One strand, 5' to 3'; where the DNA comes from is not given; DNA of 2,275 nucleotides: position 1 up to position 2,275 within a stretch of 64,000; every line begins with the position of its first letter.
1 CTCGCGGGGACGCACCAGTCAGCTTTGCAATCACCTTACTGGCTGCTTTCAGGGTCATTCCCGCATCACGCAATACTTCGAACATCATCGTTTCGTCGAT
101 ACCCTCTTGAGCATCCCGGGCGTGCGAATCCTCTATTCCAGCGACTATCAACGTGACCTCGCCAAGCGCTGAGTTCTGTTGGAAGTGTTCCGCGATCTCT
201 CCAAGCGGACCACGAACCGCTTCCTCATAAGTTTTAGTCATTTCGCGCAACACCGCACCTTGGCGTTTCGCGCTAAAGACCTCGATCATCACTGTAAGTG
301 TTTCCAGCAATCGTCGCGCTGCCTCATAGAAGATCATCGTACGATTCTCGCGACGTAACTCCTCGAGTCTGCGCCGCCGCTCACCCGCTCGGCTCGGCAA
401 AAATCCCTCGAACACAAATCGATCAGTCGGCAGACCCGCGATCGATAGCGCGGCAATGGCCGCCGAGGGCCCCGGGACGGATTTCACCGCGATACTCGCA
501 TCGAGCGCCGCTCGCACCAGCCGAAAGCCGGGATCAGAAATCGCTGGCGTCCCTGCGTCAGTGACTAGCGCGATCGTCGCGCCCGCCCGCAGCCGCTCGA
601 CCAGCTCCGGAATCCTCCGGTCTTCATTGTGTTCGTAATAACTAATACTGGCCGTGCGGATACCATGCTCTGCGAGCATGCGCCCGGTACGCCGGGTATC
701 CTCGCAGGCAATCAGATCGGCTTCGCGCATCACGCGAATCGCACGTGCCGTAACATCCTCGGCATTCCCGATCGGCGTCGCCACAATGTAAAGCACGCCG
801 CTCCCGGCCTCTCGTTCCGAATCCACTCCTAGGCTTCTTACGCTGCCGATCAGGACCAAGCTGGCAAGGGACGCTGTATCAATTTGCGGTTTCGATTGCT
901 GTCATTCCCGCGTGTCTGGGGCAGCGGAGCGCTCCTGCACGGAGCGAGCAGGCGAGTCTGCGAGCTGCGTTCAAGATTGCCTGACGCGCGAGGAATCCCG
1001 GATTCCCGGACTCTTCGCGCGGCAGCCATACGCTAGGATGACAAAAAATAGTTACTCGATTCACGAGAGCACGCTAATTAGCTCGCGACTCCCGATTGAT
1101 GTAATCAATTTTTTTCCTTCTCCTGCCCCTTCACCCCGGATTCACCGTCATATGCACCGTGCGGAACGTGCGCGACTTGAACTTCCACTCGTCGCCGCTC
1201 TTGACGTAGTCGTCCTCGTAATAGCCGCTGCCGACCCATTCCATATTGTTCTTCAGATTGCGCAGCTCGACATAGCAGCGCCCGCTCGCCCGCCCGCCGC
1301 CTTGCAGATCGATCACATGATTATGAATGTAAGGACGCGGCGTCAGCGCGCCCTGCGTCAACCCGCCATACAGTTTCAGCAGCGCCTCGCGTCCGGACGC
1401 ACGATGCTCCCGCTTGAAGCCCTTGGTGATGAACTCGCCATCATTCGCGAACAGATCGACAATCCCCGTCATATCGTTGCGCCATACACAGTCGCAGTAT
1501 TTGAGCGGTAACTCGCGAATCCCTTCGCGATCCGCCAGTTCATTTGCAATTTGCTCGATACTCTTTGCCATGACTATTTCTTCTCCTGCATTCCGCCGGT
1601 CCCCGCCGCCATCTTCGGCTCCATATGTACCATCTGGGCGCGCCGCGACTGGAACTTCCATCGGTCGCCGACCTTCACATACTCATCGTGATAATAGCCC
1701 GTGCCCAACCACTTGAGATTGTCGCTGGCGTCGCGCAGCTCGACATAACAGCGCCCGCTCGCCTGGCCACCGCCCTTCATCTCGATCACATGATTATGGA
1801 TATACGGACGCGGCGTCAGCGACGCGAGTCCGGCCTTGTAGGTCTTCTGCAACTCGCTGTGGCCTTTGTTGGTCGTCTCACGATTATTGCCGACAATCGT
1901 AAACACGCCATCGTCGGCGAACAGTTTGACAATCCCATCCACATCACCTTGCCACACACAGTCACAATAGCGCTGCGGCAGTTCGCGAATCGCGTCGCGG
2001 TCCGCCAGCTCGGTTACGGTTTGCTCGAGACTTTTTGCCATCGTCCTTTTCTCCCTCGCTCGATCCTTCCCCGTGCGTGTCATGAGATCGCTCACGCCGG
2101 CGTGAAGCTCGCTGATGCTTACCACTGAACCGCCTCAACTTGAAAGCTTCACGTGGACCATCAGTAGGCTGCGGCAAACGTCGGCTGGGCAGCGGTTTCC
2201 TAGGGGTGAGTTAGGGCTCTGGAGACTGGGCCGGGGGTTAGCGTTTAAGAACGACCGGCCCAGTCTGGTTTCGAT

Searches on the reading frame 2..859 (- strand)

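Call 13: search_protein_families(library=pfam, proteins=[window:2-859:-], max_evalue=0.0001)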
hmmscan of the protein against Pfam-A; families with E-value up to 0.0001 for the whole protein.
window:2-859:- (286 aa): 1 family
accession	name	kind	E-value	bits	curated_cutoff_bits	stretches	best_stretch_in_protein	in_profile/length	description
PF00590.25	TP_methylase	-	1.8e-33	116.8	27.8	1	23-223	2-212/212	Tetrapyrrole (Corrin/Porphyrin) Methylases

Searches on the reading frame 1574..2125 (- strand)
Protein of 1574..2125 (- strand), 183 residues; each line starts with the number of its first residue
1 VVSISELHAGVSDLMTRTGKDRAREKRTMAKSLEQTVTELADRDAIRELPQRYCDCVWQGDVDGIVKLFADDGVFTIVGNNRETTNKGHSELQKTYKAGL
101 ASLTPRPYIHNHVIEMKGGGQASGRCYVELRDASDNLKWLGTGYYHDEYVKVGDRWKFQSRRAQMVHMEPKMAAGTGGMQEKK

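Call 13: search_protein_families(library=pfam, proteins=[window:1574-2125:-], max_evalue=0.0001)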
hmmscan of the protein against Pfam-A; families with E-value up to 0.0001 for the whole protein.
window:1574-2125:- (183 aa): 2 families
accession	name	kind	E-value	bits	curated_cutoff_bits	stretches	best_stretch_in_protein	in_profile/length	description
PF13577.12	SnoaL_4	-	1.7e-20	73.8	24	1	39-162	2-126/126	SnoaL-like domain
PF12680.13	SnoaL_2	-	7.2e-05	23.8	27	0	51-103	2-49/102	SnoaL-like domain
